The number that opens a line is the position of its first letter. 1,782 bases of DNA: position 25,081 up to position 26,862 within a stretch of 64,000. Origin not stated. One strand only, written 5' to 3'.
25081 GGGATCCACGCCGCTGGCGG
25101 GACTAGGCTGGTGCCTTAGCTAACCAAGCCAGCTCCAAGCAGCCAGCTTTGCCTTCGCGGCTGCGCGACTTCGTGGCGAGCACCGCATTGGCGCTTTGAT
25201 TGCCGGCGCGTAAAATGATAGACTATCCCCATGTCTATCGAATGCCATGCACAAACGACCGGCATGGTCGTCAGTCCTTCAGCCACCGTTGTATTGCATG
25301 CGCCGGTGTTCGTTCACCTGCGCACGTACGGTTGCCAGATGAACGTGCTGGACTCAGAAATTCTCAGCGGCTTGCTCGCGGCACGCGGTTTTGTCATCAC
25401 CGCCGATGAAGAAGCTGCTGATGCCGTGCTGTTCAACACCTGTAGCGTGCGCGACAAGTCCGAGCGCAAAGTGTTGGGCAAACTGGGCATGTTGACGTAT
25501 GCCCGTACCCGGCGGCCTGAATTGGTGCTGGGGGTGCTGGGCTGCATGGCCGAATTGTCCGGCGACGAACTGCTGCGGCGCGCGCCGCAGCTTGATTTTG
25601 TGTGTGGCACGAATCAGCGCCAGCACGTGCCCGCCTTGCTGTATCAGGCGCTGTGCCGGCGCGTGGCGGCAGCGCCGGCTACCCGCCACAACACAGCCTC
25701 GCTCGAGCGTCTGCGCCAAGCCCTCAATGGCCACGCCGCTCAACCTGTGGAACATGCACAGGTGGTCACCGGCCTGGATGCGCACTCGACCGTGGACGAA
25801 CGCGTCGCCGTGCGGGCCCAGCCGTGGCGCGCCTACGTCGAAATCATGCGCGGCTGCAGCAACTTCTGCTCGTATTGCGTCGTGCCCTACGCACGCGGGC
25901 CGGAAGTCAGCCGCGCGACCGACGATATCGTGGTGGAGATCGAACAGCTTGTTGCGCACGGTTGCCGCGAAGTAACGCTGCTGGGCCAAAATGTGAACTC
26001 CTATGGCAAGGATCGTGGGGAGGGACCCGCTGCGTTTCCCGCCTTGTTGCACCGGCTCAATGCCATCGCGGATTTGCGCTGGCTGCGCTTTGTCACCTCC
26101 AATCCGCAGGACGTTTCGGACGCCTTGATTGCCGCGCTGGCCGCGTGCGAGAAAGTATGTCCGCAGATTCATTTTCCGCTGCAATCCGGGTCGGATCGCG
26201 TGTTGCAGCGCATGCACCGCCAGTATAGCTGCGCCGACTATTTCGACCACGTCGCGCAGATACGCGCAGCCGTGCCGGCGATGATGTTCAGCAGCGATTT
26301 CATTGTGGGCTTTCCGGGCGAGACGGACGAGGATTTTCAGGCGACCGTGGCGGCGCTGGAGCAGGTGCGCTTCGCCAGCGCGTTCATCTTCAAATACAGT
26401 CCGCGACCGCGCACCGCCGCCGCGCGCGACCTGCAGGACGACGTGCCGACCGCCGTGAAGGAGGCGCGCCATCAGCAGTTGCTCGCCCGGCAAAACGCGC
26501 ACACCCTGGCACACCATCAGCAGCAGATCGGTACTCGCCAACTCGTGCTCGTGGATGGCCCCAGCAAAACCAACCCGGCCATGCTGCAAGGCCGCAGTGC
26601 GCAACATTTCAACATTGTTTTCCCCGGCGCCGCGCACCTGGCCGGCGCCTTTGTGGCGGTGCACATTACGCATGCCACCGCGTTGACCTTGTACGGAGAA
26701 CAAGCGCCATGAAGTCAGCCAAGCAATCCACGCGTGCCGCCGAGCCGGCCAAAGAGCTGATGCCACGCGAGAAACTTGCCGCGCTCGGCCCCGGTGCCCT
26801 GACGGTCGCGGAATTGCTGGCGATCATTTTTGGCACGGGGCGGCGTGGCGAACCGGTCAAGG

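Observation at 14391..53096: Family of MITE-like elements with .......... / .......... termini (4 copies, all in the same orientation)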

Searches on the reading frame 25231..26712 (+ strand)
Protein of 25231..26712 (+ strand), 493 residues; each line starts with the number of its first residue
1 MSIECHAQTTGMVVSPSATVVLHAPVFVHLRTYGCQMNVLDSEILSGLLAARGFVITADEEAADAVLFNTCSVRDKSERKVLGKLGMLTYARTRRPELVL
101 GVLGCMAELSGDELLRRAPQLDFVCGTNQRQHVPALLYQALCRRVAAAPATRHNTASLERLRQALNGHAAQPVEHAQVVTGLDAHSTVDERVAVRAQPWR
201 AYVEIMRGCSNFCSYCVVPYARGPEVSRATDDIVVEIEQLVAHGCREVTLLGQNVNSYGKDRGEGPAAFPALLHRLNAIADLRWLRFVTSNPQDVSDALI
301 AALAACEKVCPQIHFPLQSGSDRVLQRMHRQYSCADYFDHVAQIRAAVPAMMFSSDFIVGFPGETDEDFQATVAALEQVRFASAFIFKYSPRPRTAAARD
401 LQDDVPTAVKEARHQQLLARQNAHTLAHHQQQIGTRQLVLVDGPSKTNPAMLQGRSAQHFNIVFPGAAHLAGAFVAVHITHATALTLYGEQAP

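Call 35: search_protein_families(library=pfam, proteins=[window:25231-26712:+])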
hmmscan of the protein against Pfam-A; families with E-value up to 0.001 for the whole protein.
window:25231-26712:+ (493 aa): 3 families
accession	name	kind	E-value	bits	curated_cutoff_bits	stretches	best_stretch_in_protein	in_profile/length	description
PF00919.26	UPF0004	-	3.4e-27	94.8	27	1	28-126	2-98/98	Uncharacterized protein family UPF0004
PF04055.27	Radical_SAM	-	1e-23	84.8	29.5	1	203-374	1-164/166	Radical SAM superfamily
PF01938.26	TRAM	-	7.7e-06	26.1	21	1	431-490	2-59/61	TRAM domain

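Call 65: find_homologous_proteins(query=window:25231-26712:+, max_evalue=1e-60)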
Query window:25231-26712:+ (493 aa): 7926 proteins with E <= 1e-60 among 8000 candidates; the best 120 are listed.
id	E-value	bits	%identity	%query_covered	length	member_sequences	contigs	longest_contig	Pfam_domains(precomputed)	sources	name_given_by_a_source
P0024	2.4e-286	968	88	100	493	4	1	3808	PF04055.28,PF00919.27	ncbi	-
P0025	3.5e-281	951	86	100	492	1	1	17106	PF04055.28,PF00919.27,PF01938.27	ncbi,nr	ncbi:MAG: MiaB/RimO family radical SAM methylthiotransferase [bacterium]|nr:MiaB/RimO family radical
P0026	5.6e-250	848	77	99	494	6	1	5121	PF04055.28,PF00919.27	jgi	jgi:tRNA-2-methylthio-N6-dimethylallyladenosine synthase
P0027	8.4e-210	716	70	96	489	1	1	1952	PF04055.28,PF00919.27,PF01938.27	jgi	-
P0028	8.3e-205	699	68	97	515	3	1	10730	PF04055.28,PF00919.27,PF01938.27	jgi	jgi:tRNA-2-methylthio-N6-dimethylallyladenosine synthase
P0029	3.4e-203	694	66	99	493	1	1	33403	PF04055.28,PF00919.27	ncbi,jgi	-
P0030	8.2e-199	679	88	70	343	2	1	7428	PF04055.28,PF01938.27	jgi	-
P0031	5.4e-194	664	66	94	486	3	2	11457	PF04055.28,PF00919.27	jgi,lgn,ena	-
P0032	1.5e-192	659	65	94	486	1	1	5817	PF04055.28,PF00919.27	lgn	-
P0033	4.6e-190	651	64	95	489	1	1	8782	PF04055.28,PF00919.27,PF01938.27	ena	-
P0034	5.1e-190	650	63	96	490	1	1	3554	PF04055.28,PF00919.27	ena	-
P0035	1.6e-186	639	63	94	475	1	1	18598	PF04055.28,PF00919.27,PF01938.27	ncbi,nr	ncbi:MAG: MiaB/RimO family radical SAM methylthiotransferase [bacterium]|nr:MiaB/RimO family radical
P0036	1.3e-182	626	59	97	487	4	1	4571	PF04055.28,PF00919.27,PF01938.27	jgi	jgi:tRNA-2-methylthio-N6-dimethylallyladenosine synthase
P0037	9.4e-181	620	61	96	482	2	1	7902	PF04055.28,PF00919.27,PF01938.27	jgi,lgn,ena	-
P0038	1.3e-179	616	60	95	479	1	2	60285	PF04055.28,PF00919.27,PF01938.27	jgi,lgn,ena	-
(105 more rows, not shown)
